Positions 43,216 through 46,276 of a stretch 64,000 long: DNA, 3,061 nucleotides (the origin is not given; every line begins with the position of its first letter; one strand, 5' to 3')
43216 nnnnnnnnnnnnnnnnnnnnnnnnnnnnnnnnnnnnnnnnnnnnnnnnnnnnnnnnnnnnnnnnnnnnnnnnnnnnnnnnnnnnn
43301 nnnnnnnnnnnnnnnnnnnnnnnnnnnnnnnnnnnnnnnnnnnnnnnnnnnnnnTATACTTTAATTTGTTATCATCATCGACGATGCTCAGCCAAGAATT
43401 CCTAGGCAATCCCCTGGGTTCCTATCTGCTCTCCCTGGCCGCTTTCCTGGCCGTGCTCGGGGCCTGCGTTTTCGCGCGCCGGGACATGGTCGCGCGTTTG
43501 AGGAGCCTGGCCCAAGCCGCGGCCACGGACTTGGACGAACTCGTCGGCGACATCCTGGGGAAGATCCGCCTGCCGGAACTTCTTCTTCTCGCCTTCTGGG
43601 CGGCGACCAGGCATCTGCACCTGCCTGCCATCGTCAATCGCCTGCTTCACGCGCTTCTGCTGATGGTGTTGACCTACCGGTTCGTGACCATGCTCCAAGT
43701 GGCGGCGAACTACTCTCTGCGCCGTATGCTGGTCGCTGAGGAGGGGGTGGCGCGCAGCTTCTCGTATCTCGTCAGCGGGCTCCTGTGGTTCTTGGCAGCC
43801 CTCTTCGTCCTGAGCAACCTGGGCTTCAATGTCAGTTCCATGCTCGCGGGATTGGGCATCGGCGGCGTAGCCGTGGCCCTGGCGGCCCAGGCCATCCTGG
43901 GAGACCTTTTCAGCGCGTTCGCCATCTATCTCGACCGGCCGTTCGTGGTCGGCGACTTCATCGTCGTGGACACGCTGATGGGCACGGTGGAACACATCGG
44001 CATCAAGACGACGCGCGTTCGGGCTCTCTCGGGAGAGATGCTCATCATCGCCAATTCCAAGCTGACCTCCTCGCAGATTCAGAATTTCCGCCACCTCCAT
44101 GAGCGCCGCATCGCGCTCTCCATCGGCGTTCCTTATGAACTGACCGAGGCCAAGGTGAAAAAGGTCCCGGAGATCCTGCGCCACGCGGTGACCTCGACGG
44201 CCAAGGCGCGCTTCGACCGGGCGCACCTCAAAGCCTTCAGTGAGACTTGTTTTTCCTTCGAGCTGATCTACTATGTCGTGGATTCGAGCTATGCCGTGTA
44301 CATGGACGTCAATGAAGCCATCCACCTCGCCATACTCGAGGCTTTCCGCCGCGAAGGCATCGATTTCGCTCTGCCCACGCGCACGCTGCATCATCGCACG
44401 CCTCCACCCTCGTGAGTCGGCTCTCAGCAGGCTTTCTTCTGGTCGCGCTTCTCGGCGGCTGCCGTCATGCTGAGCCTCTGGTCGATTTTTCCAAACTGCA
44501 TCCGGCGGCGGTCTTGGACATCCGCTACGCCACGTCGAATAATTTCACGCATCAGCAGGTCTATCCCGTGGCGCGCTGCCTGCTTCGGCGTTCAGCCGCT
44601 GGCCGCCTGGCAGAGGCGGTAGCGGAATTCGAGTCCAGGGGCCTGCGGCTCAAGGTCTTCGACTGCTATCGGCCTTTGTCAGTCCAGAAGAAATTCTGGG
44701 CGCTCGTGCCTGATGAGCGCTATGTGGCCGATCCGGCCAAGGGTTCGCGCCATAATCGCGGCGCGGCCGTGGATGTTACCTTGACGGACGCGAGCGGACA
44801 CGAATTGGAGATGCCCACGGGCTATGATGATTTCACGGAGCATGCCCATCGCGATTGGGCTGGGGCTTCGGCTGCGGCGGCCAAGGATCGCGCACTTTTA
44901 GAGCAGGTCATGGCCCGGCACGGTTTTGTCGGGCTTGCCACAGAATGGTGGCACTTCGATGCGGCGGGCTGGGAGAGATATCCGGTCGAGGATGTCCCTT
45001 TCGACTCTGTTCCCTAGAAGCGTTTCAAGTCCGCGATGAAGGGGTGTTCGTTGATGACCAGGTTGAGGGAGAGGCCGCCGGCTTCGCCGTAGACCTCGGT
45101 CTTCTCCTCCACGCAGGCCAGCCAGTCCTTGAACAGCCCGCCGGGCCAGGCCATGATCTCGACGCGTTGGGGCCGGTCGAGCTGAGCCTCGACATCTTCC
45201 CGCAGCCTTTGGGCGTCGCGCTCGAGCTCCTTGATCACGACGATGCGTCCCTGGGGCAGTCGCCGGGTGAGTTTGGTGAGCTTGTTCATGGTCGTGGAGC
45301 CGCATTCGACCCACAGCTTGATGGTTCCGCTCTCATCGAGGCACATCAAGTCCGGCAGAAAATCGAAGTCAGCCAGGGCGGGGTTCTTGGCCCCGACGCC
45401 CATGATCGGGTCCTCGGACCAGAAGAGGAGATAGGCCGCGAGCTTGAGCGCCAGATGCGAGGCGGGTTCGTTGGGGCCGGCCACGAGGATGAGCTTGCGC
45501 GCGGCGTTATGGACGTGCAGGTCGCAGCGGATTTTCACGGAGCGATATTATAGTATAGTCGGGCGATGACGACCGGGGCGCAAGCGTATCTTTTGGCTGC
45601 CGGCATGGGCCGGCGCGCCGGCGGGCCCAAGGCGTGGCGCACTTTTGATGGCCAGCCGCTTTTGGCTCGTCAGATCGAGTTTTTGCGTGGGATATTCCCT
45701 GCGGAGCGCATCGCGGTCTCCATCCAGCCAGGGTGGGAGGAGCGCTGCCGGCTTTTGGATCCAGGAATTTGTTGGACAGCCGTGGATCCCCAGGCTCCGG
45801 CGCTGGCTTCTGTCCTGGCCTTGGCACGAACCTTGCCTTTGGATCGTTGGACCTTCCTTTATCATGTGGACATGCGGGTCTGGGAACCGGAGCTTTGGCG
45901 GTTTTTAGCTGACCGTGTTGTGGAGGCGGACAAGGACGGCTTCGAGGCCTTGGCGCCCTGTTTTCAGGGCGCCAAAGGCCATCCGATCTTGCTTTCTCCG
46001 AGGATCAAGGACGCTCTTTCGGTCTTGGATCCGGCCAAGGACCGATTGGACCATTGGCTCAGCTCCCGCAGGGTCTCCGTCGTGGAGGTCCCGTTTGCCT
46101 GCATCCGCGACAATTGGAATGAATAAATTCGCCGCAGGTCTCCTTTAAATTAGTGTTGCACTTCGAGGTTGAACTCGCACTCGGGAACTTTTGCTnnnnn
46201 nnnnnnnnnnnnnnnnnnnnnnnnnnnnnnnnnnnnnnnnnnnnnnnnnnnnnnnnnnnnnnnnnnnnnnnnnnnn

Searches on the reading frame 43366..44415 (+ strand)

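Call 61: search_protein_families(library=pfam, proteins=[window:43366-44415:+], max_evalue=0.00001)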
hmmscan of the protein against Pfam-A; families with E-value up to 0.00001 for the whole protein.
window:43366-44415:+ (349 aa): 3 families
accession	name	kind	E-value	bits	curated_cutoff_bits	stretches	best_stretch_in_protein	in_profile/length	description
PF00924.24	MS_channel_2nd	-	2.9e-19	69.4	20.2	1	177-243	2-68/68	Mechanosensitive ion channel, beta-domain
PF21082.3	MS_channel_3rd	-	4.5e-08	33.8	21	1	250-334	2-88/88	Mechanosensitive ion channel MscS, C-terminal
PF21088.3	MS_channel_1st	-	1.3e-07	31.9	23.1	1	139-175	6-42/42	Mechanosensitive ion channel, transmembrane helices 2/3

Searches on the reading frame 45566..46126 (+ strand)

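Call 61: search_protein_families(library=pfam, proteins=[window:45566-46126:+], max_evalue=0.00001)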
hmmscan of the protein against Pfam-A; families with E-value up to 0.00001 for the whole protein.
window:45566-46126:+ (186 aa): 1 family
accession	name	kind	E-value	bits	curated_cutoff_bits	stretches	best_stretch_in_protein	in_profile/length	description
PF12804.13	NTP_transf_3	-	2.4e-19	70.5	27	1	8-165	2-154/160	MobA-like NTP transferase domain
